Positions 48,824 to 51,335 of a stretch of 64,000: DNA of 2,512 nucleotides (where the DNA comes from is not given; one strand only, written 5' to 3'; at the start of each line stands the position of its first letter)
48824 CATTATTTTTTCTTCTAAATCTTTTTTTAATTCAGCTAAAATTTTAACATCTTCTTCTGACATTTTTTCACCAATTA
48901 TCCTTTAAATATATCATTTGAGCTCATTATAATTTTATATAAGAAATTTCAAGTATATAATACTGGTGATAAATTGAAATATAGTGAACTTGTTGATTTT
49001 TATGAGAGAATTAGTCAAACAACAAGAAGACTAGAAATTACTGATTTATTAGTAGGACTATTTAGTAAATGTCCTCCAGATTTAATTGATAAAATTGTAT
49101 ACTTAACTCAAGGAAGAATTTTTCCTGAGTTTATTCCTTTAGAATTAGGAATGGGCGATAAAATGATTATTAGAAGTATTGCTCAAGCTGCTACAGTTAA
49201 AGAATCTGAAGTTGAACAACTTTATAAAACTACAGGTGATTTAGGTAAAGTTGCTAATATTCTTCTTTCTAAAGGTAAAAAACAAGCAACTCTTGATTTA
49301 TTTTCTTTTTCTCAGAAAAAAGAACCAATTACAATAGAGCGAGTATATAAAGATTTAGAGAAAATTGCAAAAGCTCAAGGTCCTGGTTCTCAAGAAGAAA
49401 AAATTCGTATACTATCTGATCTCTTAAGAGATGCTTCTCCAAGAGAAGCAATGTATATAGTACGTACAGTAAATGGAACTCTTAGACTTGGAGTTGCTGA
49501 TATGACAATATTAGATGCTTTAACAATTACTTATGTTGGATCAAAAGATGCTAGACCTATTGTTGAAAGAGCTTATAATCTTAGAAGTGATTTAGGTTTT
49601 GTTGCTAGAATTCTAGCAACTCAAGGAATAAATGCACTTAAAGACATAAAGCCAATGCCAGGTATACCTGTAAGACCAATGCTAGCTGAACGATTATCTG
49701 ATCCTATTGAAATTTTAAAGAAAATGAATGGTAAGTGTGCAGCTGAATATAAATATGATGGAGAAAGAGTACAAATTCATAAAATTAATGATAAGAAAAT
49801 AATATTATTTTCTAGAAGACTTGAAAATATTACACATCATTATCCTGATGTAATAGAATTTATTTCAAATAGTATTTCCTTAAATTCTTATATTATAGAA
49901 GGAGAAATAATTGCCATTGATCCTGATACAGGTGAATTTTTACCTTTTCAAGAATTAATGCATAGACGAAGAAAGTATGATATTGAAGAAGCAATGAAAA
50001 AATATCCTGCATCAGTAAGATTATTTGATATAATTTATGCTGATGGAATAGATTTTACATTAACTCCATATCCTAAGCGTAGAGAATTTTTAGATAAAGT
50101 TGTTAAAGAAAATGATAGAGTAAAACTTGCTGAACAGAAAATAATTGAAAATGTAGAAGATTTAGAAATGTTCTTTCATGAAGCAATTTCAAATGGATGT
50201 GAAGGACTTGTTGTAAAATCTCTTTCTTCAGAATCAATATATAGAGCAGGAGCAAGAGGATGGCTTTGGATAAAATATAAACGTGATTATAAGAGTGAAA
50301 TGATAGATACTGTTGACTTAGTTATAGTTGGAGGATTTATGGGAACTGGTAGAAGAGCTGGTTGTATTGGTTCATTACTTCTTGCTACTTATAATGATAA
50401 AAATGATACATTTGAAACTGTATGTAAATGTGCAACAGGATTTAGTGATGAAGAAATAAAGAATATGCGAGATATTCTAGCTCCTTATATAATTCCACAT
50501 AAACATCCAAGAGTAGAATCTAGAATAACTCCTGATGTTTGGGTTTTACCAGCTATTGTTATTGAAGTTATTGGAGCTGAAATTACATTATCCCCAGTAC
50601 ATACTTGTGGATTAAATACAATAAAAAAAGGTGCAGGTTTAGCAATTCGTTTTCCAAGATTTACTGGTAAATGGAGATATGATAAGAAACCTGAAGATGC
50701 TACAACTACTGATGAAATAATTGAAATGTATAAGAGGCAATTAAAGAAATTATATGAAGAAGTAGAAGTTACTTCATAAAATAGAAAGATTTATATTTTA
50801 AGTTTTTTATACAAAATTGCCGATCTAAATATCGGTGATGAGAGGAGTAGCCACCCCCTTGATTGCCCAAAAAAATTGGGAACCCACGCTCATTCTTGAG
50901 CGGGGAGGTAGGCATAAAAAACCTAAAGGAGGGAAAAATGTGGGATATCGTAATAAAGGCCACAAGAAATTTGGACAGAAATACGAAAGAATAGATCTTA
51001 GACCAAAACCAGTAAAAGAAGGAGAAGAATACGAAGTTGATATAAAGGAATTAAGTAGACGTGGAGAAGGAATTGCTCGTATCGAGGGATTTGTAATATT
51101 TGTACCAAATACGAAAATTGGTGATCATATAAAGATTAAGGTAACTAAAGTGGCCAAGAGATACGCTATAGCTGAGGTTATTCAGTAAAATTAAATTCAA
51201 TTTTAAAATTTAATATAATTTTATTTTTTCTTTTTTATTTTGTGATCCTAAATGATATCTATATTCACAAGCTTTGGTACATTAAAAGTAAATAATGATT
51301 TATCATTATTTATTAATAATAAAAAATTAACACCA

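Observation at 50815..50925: A GC-rich, hairpin-dense intergenic island upstream of a TRAM-domain gene: candidate small RNA or structured leader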

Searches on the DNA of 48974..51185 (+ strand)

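Call 5: search_rna_families(source=window, start=50700, end=51050, threshold=evalue, max_evalue=10, show_alignments=5)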
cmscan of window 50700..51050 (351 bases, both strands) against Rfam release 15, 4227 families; matches with E-value up to 10: 6.
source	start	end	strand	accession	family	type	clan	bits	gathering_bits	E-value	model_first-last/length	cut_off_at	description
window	50796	50927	+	RF02775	SodB_thermometer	Cis-reg; thermoregulator;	-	14.8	98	3.6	1-119/119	no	SodB 5' UTR thermometer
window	50887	50937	+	RF02950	D12-methyl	Gene; sRNA;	-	14.7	57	2.7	1-64/64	no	D12-methyl RNA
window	50744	50892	-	RF02431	SpF22_sRNA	Gene; sRNA;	-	12.5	55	6.9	1-140/140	no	Streptococcus sRNA SpF22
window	50852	50905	-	RF02401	ClpQY_promoter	Cis-reg;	-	11.6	42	4.2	1-57/57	no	ClpQY promoter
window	50961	51043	-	RF02189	ST7-OT4_3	Gene; lncRNA;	-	9.5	50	5.4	221-302/302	no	ST7 overlapping transcript 4 conserved region 3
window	50879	50937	+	RF02248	Six3os1_3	Gene; lncRNA;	-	9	40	7.3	1-75/75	no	Six3os1 conserved region 3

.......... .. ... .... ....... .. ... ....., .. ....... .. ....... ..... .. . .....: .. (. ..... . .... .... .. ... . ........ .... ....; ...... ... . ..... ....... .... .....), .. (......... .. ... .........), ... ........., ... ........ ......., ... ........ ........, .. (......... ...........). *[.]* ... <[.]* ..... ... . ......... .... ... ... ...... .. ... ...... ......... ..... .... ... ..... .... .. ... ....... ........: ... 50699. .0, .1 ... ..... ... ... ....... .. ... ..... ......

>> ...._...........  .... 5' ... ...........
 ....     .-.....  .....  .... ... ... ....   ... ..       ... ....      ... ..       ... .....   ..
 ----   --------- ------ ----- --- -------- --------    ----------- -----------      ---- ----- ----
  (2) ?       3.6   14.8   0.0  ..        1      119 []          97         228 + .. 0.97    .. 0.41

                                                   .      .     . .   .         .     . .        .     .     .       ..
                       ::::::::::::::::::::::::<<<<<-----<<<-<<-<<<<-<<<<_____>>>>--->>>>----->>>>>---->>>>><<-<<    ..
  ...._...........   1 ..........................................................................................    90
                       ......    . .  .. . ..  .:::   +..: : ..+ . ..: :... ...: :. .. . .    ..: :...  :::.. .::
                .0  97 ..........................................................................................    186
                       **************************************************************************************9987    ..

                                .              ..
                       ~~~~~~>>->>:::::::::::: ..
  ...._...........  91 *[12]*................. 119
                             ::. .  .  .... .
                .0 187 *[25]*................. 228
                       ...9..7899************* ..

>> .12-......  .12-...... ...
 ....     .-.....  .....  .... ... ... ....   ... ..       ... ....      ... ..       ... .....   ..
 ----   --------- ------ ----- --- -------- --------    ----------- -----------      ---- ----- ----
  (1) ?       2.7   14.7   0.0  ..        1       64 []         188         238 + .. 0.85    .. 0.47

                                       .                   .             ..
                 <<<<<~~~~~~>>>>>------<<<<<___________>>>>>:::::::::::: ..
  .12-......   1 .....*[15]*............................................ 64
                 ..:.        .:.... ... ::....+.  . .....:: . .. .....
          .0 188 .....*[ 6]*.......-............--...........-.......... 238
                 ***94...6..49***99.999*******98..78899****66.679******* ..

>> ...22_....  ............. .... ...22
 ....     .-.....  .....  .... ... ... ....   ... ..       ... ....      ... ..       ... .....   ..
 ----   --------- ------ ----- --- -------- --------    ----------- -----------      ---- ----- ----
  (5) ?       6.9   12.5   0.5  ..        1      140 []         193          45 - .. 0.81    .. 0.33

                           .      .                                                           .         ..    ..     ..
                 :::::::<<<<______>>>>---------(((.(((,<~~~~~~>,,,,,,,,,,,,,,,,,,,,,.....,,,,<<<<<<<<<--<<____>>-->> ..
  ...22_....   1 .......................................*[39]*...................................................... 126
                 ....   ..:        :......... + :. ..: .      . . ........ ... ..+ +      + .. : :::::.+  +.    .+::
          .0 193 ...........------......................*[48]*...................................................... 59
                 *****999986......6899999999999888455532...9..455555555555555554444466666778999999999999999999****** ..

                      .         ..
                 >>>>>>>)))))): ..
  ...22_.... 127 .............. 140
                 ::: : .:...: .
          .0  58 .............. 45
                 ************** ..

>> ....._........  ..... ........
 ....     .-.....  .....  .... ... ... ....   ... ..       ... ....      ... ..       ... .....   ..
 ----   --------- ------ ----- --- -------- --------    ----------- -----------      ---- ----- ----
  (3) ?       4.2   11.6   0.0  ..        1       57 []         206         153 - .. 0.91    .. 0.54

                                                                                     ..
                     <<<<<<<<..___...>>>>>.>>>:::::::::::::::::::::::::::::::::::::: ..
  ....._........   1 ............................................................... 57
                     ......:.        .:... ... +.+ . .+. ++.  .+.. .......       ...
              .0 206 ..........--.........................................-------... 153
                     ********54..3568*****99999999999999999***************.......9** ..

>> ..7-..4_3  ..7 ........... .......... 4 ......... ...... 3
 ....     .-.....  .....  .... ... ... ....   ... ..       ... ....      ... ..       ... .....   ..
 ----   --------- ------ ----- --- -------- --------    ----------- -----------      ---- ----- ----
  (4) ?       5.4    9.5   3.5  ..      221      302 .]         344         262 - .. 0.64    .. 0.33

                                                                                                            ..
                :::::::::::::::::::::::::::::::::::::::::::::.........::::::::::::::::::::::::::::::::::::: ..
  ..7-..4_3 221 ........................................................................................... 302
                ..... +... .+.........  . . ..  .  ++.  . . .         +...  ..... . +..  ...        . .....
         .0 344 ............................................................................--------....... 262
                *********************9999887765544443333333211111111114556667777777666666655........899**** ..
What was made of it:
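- On Box C/D sRNA: No Rfam C/D family matched, even at E <= 10 (call 5).
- On Any curated RNA family (Rfam 15): The best sub-threshold hit scored 14.8 bits against a threshold of 98 (call 5).
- Closest known: cspA mRNA 5'UTR of Escherichia coli. Different: There is no sequence or structure similarity, and no Rfam hit appears even at E <= 10 (call 5).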

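Call 21: search_rna_families(source=L029, start=1000, end=1510, threshold=evalue, max_evalue=5, show_alignments=2)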
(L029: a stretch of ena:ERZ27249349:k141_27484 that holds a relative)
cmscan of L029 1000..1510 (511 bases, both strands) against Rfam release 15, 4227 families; matches with E-value up to 5: 2.
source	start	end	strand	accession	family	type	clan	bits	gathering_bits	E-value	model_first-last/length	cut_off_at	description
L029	1039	1195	-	RF03118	gCoV-5UTR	Cis-reg;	CL00116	18.7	124.9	2.6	1-200/200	no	Gammacoronavirus 5'UTR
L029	1057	1100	-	RF01716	PhotoRC-I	Cis-reg;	-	13.1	45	1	1-44/44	no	PhotoRC-I RNA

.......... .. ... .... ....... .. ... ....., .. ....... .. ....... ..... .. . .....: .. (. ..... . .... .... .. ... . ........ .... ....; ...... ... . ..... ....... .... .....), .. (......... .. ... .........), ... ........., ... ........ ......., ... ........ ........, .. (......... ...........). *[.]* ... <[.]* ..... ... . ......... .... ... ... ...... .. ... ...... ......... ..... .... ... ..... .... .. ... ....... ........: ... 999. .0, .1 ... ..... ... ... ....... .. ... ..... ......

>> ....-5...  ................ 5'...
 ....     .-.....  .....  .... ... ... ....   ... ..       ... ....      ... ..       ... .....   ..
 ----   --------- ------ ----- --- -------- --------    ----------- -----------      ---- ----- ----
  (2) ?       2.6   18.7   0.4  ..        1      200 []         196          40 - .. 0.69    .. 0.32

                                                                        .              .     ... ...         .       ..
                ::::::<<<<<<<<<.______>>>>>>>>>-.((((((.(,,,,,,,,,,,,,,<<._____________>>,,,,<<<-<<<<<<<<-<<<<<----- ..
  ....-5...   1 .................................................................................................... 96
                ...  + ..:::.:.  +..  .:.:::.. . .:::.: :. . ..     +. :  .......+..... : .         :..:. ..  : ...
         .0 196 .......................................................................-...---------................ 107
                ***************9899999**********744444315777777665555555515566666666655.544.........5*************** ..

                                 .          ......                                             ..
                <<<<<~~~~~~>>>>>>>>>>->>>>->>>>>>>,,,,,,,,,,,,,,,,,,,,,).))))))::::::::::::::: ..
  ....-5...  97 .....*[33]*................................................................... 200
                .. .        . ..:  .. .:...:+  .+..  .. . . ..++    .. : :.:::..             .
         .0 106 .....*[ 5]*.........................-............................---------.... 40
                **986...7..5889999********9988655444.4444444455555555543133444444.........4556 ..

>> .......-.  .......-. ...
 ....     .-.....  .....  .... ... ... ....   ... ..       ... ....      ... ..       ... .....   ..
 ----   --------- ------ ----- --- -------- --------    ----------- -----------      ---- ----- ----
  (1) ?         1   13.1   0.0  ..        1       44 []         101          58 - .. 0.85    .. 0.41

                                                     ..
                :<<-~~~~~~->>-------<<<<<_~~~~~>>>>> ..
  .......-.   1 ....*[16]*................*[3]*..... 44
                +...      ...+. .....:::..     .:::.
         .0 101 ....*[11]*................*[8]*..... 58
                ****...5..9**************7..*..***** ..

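Call 67: build_rna_model(alignment_id=A4, structure=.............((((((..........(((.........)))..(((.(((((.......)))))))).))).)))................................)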
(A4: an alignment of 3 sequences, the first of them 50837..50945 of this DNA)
Model R1 built from alignment A4 (3 sequences, 110 columns); structure: as given.
model positions 106; base pairs 17; branch points 1; effective number of sequences 0.93; information 0.589 bits per position. Calibrated on 0.2 Mb of random sequence (short: E-values are rough).
structure used (alignment columns):
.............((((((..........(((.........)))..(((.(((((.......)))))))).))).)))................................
